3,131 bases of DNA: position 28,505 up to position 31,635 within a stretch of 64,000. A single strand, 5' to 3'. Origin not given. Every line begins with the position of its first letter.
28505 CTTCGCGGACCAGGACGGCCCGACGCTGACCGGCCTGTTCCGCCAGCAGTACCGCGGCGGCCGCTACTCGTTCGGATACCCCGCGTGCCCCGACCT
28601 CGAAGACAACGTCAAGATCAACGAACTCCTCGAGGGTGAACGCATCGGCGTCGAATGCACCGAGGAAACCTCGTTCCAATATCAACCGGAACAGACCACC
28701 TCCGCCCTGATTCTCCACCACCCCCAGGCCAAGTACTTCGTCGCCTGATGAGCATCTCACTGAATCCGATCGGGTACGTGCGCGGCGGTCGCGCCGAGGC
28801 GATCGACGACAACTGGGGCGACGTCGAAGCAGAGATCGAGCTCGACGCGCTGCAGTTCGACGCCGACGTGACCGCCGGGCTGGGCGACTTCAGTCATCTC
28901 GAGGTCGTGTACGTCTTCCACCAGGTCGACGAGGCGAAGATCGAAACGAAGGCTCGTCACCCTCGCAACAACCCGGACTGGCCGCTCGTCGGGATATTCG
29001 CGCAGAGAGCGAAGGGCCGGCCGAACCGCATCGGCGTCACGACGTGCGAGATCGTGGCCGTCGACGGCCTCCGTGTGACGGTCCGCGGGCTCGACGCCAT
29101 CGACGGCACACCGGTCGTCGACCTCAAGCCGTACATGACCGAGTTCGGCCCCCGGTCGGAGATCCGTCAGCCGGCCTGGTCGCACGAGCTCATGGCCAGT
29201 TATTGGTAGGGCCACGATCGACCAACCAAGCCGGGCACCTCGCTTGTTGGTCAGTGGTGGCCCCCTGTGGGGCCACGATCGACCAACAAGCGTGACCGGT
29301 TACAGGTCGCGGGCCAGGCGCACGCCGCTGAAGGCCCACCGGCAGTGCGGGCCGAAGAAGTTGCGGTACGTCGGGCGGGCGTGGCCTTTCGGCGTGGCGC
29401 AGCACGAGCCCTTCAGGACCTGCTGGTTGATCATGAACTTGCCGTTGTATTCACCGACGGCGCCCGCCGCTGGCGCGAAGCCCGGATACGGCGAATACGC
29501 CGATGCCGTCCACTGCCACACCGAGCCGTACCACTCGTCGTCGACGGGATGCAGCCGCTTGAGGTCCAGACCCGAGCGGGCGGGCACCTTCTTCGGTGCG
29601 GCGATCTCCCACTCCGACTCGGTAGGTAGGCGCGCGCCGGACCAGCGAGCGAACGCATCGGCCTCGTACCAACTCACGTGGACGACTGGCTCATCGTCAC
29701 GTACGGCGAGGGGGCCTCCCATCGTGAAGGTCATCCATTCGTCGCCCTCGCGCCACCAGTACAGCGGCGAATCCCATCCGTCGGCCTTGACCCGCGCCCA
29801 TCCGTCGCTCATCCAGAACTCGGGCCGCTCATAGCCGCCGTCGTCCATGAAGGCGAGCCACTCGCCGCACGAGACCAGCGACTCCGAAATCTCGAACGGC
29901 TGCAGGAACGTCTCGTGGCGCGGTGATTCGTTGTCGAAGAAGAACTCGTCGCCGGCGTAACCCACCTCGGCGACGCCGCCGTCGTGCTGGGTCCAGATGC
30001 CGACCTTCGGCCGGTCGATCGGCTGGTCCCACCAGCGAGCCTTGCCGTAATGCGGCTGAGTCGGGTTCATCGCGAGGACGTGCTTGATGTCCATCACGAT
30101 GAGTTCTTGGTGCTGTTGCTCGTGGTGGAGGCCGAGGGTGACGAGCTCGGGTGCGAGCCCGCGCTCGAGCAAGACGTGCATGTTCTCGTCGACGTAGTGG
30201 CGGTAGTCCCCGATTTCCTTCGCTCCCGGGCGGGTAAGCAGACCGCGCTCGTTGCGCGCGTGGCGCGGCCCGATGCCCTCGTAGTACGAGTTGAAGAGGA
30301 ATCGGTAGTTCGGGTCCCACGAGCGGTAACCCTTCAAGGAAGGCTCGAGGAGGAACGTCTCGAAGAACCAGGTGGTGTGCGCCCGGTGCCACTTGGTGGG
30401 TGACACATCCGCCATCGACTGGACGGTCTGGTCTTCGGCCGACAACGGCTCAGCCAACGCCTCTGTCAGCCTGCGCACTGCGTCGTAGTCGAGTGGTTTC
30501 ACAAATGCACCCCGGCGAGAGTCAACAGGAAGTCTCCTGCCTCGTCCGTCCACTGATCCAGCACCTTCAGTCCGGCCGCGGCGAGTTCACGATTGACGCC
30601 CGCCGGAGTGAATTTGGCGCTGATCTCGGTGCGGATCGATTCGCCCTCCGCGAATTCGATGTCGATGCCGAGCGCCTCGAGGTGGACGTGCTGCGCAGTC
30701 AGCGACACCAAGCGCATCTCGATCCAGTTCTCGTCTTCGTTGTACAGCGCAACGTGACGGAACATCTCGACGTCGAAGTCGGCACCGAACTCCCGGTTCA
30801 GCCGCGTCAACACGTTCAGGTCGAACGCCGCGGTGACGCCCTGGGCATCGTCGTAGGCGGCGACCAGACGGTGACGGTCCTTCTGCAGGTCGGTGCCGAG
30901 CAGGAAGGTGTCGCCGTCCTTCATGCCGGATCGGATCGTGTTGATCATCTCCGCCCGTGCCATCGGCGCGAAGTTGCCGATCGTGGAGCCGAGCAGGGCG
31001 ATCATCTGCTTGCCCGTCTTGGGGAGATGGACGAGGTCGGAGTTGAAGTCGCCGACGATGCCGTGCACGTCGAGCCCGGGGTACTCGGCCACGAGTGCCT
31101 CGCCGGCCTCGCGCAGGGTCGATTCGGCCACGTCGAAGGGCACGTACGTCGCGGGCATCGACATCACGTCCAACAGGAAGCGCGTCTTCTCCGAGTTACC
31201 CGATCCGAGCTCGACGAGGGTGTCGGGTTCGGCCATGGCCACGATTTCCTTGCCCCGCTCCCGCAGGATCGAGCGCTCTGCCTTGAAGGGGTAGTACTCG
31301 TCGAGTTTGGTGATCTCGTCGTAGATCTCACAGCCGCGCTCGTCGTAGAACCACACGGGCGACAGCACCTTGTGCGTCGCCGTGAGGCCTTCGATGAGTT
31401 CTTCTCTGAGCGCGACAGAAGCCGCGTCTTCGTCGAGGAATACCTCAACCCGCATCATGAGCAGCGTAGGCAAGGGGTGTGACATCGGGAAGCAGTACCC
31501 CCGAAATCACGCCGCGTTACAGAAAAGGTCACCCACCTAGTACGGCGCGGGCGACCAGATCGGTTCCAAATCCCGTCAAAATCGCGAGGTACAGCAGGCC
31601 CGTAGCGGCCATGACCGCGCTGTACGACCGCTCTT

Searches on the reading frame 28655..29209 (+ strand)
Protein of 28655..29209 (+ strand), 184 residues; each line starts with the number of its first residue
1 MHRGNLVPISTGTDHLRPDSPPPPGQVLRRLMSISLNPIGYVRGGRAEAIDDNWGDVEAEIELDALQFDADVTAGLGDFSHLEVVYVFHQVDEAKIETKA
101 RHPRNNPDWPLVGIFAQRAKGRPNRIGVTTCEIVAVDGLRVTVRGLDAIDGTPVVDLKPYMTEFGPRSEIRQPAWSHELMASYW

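Call 83: search_protein_families(library=pfam, proteins=[window:28655-29209:+], max_evalue=0.0001)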
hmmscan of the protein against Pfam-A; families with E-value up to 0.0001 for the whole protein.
window:28655-29209:+ (184 aa): 1 family
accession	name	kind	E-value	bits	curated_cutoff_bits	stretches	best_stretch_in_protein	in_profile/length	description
PF01980.22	TrmO_N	-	8.5e-25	87.7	26.8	1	57-164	12-115/116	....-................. O N-terminal domain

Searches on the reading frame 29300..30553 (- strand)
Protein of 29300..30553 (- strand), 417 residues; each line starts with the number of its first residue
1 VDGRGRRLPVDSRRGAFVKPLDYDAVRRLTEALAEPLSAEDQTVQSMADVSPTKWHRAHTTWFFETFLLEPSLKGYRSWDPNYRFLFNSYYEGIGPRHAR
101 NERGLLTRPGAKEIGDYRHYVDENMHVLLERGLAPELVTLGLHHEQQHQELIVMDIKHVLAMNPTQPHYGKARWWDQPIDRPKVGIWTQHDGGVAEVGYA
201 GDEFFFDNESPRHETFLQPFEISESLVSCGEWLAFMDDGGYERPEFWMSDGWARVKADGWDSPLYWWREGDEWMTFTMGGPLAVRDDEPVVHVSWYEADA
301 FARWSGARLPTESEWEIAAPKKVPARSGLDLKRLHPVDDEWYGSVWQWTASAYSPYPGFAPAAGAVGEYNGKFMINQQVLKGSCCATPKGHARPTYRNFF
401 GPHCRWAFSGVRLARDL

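Call 83: search_protein_families(library=pfam, proteins=[window:29300-30553:-], max_evalue=0.0001)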
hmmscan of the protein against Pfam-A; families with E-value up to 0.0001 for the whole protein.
window:29300-30553:- (417 aa): 1 family
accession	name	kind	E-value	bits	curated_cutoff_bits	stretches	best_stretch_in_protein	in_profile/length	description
PF03781.23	FGE-sulfatase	-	5.7e-31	108.5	23.3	1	191-319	9-122/255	Sulfatase-modifying factor enzyme 1-like domain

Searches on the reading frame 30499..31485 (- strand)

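Call 83: search_protein_families(library=pfam, proteins=[window:30499-31485:-], max_evalue=0.0001)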
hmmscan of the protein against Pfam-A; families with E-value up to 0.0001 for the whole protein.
window:30499-31485:- (328 aa): 1 family
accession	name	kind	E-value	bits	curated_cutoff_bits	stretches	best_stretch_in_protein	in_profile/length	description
PF10017.15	Methyltransf_33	-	1.1e-106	356.8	23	1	27-324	2-302/304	Histidine-specific methyltransferase, SAM-dependent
